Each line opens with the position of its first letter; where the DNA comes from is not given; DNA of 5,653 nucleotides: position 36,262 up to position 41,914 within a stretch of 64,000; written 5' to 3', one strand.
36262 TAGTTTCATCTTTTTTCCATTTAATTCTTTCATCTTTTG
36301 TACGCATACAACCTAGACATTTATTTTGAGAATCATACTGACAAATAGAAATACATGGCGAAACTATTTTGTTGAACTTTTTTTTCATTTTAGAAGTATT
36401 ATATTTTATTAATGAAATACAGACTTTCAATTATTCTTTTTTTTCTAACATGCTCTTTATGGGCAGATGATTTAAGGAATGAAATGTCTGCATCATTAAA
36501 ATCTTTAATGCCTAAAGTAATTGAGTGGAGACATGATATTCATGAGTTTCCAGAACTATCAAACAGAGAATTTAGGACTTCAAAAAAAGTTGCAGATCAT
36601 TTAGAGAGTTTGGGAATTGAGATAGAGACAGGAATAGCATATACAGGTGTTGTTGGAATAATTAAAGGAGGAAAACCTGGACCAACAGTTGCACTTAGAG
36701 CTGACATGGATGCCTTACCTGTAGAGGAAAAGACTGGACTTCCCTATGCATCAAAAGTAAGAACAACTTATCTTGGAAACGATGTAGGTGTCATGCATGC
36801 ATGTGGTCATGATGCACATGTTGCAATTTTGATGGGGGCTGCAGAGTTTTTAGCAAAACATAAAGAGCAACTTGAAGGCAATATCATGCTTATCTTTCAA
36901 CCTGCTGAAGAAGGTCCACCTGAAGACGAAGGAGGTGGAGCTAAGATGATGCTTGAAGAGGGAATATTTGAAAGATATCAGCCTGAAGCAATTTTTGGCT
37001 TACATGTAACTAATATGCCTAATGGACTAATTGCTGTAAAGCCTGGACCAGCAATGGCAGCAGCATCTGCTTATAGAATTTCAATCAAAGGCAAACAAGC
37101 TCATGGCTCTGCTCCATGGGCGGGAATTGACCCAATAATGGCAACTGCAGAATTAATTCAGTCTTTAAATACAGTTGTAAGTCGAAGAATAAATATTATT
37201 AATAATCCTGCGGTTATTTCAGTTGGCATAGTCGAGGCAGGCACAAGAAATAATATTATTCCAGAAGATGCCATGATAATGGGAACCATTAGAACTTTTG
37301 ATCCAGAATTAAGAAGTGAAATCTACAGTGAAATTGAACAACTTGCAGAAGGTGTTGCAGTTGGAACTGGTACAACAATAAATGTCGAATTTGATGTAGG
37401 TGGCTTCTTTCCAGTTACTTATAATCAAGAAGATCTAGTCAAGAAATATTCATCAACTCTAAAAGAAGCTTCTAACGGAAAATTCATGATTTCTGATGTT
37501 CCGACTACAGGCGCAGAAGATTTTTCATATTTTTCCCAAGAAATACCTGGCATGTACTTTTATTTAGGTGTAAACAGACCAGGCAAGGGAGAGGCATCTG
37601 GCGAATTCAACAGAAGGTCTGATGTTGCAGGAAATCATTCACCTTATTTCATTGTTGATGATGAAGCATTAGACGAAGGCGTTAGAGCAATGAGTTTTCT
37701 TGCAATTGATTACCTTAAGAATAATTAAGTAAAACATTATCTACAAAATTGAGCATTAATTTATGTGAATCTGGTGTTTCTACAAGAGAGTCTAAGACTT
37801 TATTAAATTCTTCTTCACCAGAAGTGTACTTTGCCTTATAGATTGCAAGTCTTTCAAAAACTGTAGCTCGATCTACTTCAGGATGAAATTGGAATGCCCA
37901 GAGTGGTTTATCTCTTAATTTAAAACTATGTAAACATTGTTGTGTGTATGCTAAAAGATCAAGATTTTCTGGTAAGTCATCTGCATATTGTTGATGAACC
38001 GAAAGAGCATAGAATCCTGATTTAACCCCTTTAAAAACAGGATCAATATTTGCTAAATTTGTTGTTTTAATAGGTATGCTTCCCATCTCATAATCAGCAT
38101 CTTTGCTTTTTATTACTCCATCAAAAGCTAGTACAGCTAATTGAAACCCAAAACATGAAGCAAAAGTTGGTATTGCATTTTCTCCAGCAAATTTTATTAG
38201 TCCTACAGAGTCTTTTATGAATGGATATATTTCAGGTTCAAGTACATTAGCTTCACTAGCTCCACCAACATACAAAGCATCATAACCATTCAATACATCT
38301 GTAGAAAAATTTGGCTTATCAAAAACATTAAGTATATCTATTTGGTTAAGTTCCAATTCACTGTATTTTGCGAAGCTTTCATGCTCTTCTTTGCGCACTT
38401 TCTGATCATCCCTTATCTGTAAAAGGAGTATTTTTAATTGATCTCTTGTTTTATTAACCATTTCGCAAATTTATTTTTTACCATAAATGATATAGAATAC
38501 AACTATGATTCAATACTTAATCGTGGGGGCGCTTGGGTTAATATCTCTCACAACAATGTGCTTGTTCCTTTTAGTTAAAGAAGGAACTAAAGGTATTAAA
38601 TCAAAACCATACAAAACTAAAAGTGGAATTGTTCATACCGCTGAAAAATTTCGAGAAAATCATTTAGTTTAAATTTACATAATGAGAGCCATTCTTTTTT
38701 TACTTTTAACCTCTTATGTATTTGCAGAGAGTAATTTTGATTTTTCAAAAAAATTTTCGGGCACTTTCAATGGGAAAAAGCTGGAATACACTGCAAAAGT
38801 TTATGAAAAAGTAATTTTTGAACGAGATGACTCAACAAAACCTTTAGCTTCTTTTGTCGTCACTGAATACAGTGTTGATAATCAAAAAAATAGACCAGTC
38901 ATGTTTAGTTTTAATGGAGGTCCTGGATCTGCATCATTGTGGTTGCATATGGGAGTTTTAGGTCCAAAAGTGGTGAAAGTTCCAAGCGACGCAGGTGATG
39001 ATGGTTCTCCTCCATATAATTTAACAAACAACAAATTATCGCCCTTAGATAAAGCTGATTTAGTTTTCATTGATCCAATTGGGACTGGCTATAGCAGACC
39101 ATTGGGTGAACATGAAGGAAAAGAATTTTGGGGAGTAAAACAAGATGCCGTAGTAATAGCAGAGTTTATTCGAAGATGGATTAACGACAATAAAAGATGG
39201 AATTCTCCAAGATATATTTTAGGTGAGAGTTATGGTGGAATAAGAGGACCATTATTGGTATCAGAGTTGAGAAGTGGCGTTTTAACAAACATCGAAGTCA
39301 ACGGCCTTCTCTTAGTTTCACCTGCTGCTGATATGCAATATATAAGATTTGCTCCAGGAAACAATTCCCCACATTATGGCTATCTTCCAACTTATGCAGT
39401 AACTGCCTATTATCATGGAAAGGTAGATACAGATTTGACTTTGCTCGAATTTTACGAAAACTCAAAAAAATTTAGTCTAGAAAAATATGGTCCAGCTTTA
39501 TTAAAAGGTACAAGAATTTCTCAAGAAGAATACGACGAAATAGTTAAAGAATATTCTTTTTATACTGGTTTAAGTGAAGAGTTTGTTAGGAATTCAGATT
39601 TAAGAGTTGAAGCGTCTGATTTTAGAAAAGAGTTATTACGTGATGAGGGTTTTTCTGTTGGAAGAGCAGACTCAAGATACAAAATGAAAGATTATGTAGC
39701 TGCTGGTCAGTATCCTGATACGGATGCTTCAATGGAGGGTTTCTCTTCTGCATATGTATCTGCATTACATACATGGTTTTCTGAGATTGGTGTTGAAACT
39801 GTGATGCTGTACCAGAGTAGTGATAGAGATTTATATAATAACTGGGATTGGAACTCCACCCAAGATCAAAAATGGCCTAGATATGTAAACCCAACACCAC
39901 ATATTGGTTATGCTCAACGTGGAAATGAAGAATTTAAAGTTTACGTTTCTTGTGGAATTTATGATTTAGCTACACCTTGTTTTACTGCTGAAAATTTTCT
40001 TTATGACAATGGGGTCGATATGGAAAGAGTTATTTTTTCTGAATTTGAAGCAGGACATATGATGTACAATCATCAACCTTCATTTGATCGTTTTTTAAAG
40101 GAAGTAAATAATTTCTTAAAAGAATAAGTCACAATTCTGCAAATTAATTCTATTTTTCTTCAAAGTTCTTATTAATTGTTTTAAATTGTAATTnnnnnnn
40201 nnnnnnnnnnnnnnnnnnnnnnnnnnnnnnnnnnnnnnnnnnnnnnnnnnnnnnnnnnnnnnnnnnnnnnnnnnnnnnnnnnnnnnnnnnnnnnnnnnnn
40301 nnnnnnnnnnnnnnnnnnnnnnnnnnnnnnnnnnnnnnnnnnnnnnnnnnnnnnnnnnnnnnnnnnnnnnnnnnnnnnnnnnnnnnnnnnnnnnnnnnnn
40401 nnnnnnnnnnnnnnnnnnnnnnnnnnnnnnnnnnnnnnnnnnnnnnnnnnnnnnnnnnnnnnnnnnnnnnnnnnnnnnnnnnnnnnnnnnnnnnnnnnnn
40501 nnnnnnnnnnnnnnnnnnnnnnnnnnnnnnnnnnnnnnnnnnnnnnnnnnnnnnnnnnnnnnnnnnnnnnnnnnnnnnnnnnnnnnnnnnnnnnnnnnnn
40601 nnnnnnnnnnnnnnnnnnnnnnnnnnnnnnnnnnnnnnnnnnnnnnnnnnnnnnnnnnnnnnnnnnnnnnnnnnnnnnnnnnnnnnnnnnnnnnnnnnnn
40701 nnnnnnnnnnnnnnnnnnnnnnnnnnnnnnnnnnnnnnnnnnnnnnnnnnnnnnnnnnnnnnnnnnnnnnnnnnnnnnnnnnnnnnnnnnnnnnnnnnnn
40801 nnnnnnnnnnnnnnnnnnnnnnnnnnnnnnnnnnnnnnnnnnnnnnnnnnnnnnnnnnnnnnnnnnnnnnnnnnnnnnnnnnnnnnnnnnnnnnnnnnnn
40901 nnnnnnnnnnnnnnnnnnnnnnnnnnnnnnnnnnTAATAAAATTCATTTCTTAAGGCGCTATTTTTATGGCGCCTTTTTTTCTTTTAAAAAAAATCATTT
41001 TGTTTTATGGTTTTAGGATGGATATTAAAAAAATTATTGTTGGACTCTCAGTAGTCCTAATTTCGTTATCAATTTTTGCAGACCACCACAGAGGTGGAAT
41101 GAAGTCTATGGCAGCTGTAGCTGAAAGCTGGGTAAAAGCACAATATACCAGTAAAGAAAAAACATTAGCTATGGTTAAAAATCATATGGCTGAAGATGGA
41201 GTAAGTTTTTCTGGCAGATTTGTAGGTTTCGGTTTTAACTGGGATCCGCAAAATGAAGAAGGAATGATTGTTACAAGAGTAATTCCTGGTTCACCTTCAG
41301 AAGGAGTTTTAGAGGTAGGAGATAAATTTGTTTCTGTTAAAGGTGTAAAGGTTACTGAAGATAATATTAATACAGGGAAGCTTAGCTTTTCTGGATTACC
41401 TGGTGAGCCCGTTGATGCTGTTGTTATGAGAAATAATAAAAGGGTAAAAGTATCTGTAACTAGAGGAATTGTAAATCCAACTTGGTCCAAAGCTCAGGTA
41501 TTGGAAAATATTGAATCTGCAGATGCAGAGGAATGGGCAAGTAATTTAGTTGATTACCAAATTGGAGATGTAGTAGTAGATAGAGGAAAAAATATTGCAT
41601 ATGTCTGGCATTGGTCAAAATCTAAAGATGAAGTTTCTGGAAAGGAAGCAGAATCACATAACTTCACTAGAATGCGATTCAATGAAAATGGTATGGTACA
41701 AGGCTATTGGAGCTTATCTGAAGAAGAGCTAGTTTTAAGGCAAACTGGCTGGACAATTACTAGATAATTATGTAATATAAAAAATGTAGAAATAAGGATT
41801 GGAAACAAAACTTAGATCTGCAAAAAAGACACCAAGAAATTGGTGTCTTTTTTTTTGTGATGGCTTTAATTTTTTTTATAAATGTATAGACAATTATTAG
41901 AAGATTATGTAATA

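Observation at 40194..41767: Tandem exported proteins with a CtpA-type PDZ domain apparently inserted into an NTF2/SnoaL-like fold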

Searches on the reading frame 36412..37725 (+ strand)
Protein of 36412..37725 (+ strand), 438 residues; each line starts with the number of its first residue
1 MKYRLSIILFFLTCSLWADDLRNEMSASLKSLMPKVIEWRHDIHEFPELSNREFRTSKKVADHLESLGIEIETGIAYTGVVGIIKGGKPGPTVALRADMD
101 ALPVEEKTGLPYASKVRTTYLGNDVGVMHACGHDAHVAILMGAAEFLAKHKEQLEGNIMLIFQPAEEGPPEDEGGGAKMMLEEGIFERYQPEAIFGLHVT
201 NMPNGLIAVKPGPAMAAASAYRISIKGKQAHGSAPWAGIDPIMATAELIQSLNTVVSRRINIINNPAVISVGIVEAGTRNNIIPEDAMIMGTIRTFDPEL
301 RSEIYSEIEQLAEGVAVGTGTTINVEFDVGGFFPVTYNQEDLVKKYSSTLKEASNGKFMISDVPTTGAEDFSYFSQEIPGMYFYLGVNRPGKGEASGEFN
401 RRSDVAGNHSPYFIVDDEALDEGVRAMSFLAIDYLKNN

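Call 37: search_protein_families(library=pfam, proteins=[window:36412-37725:+], max_evalue=0.001)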
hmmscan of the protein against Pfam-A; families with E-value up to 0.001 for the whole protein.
window:36412-37725:+ (438 aa): 2 families
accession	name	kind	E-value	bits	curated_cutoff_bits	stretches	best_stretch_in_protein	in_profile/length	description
PF01546.33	Peptidase_M20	-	1.2e-40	140.1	24.6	1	94-391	1-179/206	Peptidase family M20/M25/M40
PF07687.19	M20_dimer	-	5.4e-11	42.8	21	1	220-314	8-101/107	Peptidase dimerisation domain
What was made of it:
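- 36412..37728 (+): Exported M20 amidohydrolase/carboxypeptidase two genes upstream. Pfam PF01546 and PF07687 (call 37).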

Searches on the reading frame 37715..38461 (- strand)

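Call 37: search_protein_families(library=pfam, proteins=[window:37715-38461:-], max_evalue=0.001)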
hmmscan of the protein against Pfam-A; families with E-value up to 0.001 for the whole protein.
window:37715-38461:- (248 aa): 2 families
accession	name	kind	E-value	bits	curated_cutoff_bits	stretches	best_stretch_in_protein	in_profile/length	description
PF00117.34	GATase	-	1.5e-14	54.5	22.8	1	82-197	58-174/190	Glutamine amidotransferase class-I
PF07722.19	Peptidase_C26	-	0.00013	22.2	20.5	0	87-195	96-219/219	Peptidase C26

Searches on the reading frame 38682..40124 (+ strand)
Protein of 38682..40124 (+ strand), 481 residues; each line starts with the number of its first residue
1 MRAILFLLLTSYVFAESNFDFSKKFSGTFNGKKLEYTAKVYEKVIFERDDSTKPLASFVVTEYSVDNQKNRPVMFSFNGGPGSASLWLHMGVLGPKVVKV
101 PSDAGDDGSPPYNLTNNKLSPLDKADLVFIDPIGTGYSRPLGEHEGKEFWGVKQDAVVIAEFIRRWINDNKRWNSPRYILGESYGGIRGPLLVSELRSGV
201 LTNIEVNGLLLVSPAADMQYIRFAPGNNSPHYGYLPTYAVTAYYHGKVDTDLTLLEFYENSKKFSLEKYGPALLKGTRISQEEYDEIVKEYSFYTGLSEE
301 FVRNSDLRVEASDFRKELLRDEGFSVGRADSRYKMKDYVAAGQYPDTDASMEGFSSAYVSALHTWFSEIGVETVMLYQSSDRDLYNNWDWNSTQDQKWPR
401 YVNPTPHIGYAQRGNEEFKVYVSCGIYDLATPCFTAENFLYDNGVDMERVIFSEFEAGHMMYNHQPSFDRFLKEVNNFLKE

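Call 37: search_protein_families(library=pfam, proteins=[window:38682-40124:+], max_evalue=0.001)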
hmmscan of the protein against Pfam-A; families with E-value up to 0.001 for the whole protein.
window:38682-40124:+ (481 aa): 1 family
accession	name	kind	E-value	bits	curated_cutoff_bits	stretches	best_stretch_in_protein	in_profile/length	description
PF00450.28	Peptidase_S10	-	6.8e-17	62.4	21.9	1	63-442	32-359/420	Serine carboxypeptidase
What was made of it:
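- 38682..40127 (+): Upstream exported serine carboxypeptidase (Peptidase_S10, with a GESYGG motif), 67 bp before ORF1 on the same strand. Pfam PF00450, E 6.8e-17 (call 37).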

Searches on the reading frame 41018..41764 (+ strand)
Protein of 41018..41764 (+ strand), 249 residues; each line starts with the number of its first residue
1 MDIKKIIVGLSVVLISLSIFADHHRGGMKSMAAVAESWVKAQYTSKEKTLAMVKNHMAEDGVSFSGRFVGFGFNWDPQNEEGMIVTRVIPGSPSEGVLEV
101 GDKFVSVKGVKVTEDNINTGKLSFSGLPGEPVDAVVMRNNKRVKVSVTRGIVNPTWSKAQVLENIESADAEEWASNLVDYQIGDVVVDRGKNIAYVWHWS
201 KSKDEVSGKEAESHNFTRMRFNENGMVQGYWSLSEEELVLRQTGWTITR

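Call 3: search_protein_families(library=pfam, proteins=[window:41018-41764:+], max_evalue=10)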
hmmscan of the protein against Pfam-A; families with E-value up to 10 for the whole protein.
window:41018-41764:+ (249 aa): 5 families
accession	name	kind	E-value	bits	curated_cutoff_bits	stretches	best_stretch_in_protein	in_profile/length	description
PF13180.12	PDZ_2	-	3.7e-06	27.6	27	1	78-147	9-78/80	PDZ domain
PF00595.29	PDZ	-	0.00012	22.8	23.2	1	70-113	11-58/81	PDZ domain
PF17820.7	PDZ_6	-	0.0013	18.9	27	1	84-113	1-31/54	PDZ domain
PF19805.5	DUF6288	-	0.0026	17.4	26.3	1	83-113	3-33/402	Family of unknown function (DUF6288)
PF23150.1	CFAP61_dimer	-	0.092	13.5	27.9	1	203-239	42-77/119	CFAP61 dimerisation domain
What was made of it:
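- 41018..41767 (+): ORF2, 249 aa: canonical member of the exported PDZ-in-SnoaL family. PDZ_2 scores 27.6 bits against a cut-off of 27.0 (call 3).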

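Call 4: search_protein_families(library=ncbifam, proteins=[window:41018-41764:+], max_evalue=10)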
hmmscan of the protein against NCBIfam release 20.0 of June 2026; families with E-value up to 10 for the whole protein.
window:41018-41764:+ (249 aa): 7 families
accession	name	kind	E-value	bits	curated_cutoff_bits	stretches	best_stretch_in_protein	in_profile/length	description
NF051464.1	tail_spec_CT441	exception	0.00044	19.1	700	1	64-150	242-333/645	tail-specific protease Tsp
TIGR00225.1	prc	subfamily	0.0028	16.8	218.6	1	60-150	42-134/335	C-terminal processing peptidase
NF041521.1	HhoA_HhoB_HtrA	equivalog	0.0069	15.7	450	1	78-150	260-332/335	HhoA/HhoB/HtrA family serine endopeptidase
NF007526.1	PRK10139.1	equivalog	0.027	13.2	756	1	74-162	286-372/456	serine endoprotease DegQ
NF047968.1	SerProtHtrA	equivalog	0.036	13.4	470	1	76-148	284-356/357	serine protease HtrA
NF008147.1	PRK10898.1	equivalog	0.041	13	408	1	80-148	278-346/352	outer membrane-stress sensor serine endopeptidase DegS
NF045588.1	Cterm_S41_CtpA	exception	0.041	12.7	625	1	62-152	104-198/401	carboxyl-terminal processing protease CtpA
